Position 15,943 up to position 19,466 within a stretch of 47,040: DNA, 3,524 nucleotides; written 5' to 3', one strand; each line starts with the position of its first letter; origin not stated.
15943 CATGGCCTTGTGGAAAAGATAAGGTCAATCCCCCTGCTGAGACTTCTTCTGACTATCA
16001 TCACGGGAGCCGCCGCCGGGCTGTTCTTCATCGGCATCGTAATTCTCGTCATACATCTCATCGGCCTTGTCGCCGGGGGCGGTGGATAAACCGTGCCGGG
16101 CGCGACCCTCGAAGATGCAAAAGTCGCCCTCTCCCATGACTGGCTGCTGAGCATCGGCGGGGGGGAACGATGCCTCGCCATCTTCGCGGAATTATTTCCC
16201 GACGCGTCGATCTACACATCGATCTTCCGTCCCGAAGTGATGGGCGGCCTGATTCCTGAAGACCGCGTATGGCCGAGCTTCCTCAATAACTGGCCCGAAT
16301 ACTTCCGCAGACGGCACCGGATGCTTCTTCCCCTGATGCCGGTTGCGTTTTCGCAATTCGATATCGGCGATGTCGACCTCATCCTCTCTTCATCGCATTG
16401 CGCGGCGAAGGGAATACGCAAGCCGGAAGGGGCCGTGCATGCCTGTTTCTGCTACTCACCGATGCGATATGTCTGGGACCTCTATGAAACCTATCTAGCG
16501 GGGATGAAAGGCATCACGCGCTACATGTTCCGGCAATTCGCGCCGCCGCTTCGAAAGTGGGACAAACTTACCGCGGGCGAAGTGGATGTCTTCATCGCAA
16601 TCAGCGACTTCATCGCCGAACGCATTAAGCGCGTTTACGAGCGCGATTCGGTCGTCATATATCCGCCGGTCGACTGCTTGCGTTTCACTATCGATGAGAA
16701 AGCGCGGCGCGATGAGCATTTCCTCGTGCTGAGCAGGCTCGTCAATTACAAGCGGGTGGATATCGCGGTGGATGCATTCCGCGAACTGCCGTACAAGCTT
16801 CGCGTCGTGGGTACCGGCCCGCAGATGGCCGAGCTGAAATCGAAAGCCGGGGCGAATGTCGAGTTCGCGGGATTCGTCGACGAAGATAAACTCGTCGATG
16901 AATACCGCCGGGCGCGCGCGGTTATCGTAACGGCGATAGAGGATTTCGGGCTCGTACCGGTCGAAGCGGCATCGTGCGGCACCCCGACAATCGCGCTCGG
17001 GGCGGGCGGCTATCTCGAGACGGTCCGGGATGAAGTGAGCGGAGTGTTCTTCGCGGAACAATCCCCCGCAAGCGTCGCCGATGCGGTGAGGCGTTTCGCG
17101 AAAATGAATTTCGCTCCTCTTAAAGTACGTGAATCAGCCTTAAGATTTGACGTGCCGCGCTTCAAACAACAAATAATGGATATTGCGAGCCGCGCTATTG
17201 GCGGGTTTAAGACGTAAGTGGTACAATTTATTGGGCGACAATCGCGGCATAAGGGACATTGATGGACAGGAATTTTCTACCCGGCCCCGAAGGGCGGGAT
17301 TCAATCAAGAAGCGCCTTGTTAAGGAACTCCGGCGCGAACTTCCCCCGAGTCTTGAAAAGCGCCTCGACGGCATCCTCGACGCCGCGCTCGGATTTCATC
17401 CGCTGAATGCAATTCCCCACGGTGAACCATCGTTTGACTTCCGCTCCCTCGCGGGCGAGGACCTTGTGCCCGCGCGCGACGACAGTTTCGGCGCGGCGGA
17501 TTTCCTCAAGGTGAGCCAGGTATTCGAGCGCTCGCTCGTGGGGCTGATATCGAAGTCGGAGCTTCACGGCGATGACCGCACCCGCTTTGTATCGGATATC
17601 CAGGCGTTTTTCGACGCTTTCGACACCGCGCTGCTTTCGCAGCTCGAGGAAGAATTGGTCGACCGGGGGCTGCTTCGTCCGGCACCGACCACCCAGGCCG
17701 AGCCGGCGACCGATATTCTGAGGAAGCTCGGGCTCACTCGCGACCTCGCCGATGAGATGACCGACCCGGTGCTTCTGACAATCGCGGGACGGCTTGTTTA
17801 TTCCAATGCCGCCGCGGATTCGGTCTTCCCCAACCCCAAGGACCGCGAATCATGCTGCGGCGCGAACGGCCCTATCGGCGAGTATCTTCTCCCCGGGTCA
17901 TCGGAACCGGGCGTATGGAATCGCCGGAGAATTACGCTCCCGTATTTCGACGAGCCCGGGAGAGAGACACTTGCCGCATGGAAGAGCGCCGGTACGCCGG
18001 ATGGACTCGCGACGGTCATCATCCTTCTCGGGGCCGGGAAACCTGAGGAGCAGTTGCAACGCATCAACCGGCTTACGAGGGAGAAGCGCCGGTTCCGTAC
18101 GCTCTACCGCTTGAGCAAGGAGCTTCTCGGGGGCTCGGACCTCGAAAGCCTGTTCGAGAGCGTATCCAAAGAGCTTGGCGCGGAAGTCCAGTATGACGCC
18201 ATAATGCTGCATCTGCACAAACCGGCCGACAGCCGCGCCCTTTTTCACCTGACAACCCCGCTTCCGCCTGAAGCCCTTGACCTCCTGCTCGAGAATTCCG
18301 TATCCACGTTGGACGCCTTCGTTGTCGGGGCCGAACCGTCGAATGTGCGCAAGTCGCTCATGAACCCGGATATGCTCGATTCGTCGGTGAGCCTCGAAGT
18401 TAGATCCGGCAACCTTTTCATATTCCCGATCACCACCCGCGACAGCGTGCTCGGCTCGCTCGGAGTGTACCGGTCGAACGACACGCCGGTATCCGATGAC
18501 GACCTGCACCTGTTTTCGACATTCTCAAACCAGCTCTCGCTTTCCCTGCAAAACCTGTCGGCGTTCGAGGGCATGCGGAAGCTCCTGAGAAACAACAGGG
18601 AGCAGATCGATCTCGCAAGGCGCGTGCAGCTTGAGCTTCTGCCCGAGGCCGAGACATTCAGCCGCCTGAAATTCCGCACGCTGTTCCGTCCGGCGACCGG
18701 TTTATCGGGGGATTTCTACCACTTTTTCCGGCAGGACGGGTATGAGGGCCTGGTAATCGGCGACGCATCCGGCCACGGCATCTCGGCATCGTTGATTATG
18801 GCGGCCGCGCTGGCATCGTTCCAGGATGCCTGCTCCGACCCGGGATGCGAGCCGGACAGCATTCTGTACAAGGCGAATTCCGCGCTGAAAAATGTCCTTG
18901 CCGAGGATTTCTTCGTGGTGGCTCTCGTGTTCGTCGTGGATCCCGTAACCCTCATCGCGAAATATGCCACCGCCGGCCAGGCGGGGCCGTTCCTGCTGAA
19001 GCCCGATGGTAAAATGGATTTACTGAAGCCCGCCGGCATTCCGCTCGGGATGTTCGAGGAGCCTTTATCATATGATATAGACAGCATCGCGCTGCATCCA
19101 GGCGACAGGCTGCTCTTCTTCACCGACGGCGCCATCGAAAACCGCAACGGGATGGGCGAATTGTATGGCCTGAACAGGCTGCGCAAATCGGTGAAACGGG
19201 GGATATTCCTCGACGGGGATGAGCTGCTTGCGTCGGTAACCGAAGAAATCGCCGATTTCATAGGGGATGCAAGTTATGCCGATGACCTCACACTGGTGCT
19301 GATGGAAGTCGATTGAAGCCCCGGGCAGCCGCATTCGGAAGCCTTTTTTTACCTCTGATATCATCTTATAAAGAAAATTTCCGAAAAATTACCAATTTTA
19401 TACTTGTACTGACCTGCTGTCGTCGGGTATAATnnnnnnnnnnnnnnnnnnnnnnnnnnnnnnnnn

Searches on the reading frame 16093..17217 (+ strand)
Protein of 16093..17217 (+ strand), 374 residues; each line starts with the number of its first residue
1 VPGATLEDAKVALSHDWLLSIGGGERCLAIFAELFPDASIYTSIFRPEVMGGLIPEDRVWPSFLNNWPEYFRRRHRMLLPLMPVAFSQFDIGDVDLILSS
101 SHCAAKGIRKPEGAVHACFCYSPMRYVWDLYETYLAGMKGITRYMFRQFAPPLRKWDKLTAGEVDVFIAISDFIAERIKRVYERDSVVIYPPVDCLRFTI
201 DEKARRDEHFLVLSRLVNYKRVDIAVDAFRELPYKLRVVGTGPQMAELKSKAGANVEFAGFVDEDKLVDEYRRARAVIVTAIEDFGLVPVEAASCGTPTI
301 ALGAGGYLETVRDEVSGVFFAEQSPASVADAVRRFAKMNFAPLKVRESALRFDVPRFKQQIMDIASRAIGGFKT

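Call 3: search_protein_families(library=pfam, proteins=[window:16093-17217:+], max_evalue=1)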
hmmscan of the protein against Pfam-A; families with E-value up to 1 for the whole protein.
window:16093-17217:+ (374 aa): 5 families
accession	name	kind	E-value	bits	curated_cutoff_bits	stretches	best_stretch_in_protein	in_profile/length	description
PF00534.26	Glycos_transf_1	-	8.3e-25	87.7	26.4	1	205-339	13-159/172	Glycosyl transferases group 1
PF13692.12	Glyco_trans_1_4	-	7.2e-22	78.6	27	1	209-335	3-139/142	Glycosyl transferases group 1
PF20706.3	GT4-conflict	-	2.4e-10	40.4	26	1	173-320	156-328/385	Family 4 Glycosyltransferase in conflict systems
PF13439.12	Glyco_transf_4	-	7e-07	29.9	28.5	1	21-195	1-168/170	Glycosyltransferase Family 4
PF13524.12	Glyco_trans_1_2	-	0.00018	21.9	25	1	226-337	6-113/144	Glycosyl transferase-like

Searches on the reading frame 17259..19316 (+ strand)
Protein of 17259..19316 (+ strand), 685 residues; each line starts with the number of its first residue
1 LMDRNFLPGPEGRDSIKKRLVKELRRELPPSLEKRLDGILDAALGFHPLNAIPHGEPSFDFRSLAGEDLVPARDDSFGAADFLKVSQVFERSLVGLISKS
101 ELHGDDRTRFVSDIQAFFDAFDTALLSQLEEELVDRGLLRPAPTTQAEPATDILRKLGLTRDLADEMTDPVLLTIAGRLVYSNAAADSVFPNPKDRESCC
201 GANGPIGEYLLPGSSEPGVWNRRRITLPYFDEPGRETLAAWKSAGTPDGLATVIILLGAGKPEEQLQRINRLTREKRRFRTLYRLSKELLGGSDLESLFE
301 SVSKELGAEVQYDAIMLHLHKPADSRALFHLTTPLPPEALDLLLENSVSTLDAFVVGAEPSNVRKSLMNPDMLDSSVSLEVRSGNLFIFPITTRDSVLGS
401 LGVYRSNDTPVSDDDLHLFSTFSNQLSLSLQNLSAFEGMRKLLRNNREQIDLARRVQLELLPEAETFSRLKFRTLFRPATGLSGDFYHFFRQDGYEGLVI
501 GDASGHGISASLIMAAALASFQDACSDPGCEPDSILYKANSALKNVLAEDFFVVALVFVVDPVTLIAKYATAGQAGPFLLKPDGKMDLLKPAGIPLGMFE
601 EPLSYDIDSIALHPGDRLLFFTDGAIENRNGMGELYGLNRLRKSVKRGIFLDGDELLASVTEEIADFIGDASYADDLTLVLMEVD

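Call 3: search_protein_families(library=pfam, proteins=[window:17259-19316:+], max_evalue=1)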
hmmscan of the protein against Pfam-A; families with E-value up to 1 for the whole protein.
window:17259-19316:+ (685 aa): 5 families
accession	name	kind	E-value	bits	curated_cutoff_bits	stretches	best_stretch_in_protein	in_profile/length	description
PF07228.17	SpoIIE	-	2.9e-40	138.7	25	1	493-684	2-191/192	Stage II sporulation protein E (SpoIIE)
PF01590.32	GAF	-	2.7e-06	28.4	22.4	1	294-430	1-133/133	GAF domain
PF13492.12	GAF_3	-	9.2e-05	23.3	27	1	382-432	79-129/129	GAF domain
PF13185.12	GAF_2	-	0.0017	19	28.6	1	381-430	86-135/136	GAF domain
PF11849.14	DUF3369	-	0.25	12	27.2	0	403-437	132-166/168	Domain of unknown function (DUF3369)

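Call 4: search_protein_families(library=ncbifam, proteins=[window:17259-19316:+], max_evalue=1)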
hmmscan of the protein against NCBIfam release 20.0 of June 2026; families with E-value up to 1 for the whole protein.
window:17259-19316:+ (685 aa): 4 families
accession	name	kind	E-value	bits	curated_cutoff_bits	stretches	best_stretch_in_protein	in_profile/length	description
NF038263.1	prot_phos_SiaA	equivalog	2.9e-11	42.6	700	1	436-683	401-656/658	biofilm regulation protein phosphatase SiaA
NF045505.1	RR_RssB_Pseudo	equivalog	3.6e-10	39.4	700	1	445-627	151-340/394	two-component system response regulator RssB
NF011958.0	PRK15429.1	equivalog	0.054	12.1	830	0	268-321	176-229/692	formate hydrogenlyase transcriptional activator FlhA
NF047786.1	his_kin_MadS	equivalog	0.12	11.5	500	1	379-457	123-201/434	MadS family sensor histidine kinase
